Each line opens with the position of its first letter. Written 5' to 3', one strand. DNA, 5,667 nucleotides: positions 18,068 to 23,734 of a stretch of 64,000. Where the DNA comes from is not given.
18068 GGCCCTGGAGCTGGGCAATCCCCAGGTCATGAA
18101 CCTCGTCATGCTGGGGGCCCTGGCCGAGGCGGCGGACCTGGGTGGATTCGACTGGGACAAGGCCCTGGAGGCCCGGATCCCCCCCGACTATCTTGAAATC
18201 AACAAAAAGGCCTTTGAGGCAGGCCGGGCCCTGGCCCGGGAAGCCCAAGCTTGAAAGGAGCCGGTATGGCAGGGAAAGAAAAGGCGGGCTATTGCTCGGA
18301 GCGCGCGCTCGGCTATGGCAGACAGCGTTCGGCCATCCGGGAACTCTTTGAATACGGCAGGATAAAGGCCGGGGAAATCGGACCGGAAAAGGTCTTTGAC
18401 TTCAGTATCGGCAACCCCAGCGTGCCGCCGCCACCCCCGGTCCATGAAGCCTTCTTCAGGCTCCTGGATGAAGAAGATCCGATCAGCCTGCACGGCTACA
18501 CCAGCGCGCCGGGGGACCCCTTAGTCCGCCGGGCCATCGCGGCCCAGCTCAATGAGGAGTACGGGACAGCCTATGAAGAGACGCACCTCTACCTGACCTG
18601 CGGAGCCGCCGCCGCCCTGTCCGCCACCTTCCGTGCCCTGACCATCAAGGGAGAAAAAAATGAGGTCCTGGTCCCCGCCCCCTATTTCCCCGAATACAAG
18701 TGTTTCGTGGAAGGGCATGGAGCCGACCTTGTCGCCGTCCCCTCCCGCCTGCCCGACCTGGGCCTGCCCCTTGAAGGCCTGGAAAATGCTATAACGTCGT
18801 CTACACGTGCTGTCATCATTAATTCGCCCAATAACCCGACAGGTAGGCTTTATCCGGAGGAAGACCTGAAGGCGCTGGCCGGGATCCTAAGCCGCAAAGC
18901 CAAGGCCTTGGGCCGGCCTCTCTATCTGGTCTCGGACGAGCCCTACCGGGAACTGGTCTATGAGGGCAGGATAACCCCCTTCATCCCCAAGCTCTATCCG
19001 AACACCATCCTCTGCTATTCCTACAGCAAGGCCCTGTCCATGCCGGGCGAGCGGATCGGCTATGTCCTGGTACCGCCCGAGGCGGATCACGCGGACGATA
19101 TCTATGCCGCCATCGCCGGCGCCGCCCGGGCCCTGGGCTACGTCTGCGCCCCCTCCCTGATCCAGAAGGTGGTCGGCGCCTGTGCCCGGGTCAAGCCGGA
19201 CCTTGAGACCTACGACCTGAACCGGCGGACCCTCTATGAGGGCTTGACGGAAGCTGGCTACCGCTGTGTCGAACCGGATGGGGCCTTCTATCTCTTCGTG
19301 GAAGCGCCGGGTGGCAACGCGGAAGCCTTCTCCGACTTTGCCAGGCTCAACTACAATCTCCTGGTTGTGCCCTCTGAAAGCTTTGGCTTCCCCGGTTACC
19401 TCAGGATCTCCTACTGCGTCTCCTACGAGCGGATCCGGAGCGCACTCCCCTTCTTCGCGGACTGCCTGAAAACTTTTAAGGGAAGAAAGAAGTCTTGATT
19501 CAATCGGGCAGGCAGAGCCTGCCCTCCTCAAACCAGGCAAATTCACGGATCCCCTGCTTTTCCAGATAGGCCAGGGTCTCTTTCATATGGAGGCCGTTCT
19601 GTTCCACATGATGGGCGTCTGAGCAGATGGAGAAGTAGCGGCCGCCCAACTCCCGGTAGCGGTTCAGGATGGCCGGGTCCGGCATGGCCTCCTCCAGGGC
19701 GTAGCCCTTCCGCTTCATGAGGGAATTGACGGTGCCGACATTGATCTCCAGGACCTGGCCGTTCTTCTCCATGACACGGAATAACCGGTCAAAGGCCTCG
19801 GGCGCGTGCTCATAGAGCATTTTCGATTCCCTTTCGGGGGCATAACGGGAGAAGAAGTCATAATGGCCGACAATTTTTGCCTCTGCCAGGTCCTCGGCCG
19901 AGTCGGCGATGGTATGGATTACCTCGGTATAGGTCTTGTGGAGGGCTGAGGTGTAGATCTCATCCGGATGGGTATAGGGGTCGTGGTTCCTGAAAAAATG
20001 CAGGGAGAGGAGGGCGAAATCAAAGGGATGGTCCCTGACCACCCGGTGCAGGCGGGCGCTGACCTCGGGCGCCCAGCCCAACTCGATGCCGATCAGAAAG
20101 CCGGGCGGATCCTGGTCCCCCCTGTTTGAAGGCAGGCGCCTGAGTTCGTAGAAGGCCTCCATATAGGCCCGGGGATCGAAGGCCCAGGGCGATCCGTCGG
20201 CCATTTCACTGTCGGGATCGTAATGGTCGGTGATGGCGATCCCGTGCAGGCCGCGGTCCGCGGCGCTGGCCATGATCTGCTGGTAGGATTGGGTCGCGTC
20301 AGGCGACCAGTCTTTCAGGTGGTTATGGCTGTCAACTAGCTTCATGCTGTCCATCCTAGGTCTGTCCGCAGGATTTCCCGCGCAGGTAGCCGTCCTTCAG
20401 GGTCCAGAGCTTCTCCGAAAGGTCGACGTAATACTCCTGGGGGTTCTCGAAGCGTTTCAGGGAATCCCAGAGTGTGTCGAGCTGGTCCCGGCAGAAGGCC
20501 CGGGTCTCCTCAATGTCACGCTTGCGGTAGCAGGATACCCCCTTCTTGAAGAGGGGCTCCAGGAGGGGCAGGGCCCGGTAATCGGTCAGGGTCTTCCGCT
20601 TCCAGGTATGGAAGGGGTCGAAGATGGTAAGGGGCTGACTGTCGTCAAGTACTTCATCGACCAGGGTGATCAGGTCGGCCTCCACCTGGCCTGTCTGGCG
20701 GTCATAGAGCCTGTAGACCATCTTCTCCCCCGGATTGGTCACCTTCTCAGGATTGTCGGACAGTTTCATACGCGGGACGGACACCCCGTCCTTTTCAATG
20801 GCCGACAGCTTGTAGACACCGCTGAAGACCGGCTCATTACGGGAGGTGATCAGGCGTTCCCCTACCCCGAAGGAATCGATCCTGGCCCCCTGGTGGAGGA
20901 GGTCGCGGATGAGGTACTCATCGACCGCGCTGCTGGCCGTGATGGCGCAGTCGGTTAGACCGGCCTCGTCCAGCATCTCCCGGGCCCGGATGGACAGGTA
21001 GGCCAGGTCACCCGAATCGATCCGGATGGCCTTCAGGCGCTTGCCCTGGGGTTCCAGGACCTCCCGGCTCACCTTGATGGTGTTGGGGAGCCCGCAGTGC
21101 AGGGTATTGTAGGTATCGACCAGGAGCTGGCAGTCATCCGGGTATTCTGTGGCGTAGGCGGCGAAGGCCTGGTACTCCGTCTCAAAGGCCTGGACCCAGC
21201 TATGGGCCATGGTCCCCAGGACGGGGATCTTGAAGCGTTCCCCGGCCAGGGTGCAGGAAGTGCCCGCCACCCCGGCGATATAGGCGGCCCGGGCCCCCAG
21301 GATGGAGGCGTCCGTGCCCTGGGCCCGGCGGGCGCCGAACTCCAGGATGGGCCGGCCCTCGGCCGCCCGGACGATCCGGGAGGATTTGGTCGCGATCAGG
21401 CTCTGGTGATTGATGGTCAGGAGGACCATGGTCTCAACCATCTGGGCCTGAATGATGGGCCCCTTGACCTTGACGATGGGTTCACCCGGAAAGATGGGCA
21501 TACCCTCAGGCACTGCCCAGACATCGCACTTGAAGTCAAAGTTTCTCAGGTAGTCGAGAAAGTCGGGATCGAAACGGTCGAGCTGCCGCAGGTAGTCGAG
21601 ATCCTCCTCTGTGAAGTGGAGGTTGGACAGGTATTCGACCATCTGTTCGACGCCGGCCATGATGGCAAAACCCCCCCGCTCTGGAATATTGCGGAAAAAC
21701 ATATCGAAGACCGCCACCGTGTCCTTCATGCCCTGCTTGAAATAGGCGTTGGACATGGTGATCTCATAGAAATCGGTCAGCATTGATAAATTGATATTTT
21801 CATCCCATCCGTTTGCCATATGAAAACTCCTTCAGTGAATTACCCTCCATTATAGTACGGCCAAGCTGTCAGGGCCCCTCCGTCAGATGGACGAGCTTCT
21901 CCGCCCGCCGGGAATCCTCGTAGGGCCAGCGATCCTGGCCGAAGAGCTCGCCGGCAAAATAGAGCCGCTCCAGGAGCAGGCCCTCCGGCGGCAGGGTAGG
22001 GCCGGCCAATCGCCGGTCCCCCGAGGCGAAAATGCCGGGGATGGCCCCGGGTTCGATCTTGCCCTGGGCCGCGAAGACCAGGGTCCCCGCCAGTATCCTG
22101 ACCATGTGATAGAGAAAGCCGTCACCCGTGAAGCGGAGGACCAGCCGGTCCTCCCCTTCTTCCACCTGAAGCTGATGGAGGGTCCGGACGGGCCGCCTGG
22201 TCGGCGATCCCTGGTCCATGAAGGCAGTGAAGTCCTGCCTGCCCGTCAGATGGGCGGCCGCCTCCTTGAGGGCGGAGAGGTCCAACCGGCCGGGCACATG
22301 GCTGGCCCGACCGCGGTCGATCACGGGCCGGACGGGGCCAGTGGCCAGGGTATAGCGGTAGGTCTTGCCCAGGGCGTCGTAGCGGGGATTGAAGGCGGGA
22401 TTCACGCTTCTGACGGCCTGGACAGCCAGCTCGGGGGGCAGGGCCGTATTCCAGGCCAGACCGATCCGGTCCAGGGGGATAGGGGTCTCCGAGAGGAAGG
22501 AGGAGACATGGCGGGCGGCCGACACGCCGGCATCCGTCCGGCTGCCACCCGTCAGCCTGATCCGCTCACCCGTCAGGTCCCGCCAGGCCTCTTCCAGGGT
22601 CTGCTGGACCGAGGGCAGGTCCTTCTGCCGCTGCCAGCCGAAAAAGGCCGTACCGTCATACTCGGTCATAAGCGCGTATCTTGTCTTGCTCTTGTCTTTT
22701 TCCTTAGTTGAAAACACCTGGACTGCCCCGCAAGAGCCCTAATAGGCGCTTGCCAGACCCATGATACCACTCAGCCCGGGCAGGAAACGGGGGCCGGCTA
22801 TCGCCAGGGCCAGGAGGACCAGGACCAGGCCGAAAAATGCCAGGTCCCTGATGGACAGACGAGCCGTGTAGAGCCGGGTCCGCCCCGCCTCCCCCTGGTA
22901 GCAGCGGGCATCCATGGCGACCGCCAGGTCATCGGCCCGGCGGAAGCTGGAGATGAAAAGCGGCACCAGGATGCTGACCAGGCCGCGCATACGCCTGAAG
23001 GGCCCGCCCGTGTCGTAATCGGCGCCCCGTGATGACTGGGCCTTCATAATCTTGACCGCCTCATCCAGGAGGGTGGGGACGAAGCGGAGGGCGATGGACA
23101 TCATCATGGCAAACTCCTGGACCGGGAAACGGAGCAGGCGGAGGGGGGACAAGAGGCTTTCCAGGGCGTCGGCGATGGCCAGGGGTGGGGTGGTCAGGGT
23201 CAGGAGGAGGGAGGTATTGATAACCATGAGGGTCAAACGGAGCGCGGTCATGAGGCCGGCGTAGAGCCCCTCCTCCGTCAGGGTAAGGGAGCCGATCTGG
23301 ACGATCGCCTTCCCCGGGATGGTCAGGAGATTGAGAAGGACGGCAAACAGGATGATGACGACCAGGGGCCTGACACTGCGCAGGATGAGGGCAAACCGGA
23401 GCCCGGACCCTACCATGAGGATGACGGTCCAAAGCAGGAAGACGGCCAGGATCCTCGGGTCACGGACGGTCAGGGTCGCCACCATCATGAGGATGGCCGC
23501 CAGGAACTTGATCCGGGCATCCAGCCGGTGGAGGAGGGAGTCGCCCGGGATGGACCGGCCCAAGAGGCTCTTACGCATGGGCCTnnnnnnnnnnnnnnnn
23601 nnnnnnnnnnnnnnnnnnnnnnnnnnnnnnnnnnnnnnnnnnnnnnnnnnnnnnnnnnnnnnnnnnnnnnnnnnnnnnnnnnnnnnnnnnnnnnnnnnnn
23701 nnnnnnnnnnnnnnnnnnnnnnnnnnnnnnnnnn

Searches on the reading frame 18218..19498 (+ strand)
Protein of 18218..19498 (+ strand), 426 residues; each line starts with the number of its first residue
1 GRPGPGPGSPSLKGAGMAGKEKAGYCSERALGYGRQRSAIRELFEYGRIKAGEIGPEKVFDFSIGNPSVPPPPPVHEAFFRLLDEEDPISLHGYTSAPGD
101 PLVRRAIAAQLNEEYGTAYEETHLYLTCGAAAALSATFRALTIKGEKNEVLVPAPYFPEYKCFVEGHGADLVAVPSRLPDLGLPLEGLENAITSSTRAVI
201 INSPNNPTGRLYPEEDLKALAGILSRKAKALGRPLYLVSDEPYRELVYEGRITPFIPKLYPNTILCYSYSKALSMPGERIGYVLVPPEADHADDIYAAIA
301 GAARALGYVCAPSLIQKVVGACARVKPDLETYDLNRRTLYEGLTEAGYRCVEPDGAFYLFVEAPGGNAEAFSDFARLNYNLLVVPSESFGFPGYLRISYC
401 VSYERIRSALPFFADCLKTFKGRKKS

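Call 20: search_protein_families(library=pfam, proteins=[window:18218-19498:+], max_evalue=0.0001)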
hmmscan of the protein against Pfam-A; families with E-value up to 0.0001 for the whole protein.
window:18218-19498:+ (426 aa): 1 family
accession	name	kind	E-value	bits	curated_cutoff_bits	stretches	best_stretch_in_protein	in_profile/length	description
PF00155.27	Aminotran_1_2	-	1e-48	166.9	19.7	1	58-409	2-357/361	Aminotransferase class I and II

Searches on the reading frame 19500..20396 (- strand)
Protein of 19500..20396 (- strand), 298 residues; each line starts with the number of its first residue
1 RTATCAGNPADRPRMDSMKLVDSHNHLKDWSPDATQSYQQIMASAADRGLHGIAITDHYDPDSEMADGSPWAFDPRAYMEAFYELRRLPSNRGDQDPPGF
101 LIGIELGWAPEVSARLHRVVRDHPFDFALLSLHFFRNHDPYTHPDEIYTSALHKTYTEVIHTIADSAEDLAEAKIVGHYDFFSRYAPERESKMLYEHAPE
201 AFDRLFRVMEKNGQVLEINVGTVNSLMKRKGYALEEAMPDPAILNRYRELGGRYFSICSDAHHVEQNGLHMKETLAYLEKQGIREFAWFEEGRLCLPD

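Call 20: search_protein_families(library=pfam, proteins=[window:19500-20396:-], max_evalue=0.0001)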
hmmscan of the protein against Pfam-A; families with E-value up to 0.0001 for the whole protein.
window:19500-20396:- (298 aa): 1 family
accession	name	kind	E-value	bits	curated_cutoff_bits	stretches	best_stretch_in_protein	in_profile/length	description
PF02811.25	PHP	-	7.8e-16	59.3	26.4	1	22-219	1-162/164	PHP domain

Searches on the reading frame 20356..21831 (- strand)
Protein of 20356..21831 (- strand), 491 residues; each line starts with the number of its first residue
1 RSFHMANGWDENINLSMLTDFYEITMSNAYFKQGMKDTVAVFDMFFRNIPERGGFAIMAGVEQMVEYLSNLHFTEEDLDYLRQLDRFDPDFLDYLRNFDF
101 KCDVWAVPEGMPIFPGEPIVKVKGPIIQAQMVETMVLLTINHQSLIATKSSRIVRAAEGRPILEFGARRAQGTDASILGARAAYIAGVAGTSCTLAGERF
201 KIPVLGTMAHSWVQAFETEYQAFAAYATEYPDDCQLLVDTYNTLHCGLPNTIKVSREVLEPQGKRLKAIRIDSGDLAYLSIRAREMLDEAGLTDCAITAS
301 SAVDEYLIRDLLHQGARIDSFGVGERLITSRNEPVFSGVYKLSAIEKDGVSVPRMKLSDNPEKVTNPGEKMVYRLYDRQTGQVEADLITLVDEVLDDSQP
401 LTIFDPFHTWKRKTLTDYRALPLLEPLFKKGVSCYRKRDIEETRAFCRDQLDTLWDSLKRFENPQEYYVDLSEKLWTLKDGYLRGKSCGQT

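Call 20: search_protein_families(library=pfam, proteins=[window:20356-21831:-], max_evalue=0.0001)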
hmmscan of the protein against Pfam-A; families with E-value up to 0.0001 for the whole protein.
window:20356-21831:- (491 aa): 4 families
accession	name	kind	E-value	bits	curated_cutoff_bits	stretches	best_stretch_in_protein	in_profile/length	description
PF17767.7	NAPRTase_N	-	4.3e-41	140.6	32.6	1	17-141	1-125/125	Nicotinate phosphoribosyltransferase (NAPRTase) N-terminal domain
PF17956.6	NAPRTase_C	-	1.2e-36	126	23.3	1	370-479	2-111/111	Nicotinate phosphoribosyltransferase C-terminal domain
PF04095.22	NAPRTase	-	9.9e-08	32.4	20.8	1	163-363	4-219/239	Nicotinate phosphoribosyltransferase (NAPRTase) family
PF02749.22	QRPTase_N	-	3.9e-06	27.4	27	1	99-144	38-82/82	Quinolinate phosphoribosyl transferase, N-terminal domain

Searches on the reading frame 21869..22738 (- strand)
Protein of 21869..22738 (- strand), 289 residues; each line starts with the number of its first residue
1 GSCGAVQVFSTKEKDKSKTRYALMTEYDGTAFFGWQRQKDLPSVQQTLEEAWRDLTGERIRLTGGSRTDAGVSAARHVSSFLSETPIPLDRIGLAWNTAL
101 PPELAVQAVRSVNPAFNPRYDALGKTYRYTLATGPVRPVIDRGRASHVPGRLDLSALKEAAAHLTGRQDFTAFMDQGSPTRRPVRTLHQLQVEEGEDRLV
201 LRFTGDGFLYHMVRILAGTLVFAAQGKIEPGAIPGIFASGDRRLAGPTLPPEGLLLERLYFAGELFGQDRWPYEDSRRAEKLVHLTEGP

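Call 20: search_protein_families(library=pfam, proteins=[window:21869-22738:-], max_evalue=0.0001)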
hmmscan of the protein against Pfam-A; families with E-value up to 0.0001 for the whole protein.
window:21869-22738:- (289 aa): 1 family
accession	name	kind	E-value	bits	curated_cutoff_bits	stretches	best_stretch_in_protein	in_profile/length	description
PF01416.25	PseudoU_synth_1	-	1.3e-35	122.5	23.3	2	160-261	1-107/108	tRNA pseudouridine synthase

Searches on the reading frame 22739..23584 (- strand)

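Call 20: search_protein_families(library=pfam, proteins=[window:22739-23584:-], max_evalue=0.0001)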
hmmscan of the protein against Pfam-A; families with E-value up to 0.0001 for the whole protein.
window:22739-23584:- (281 aa): 1 family
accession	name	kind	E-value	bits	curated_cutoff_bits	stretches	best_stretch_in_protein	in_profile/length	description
PF02361.21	CbiQ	-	2e-44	152.3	25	1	16-234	3-212/216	Cobalt transport protein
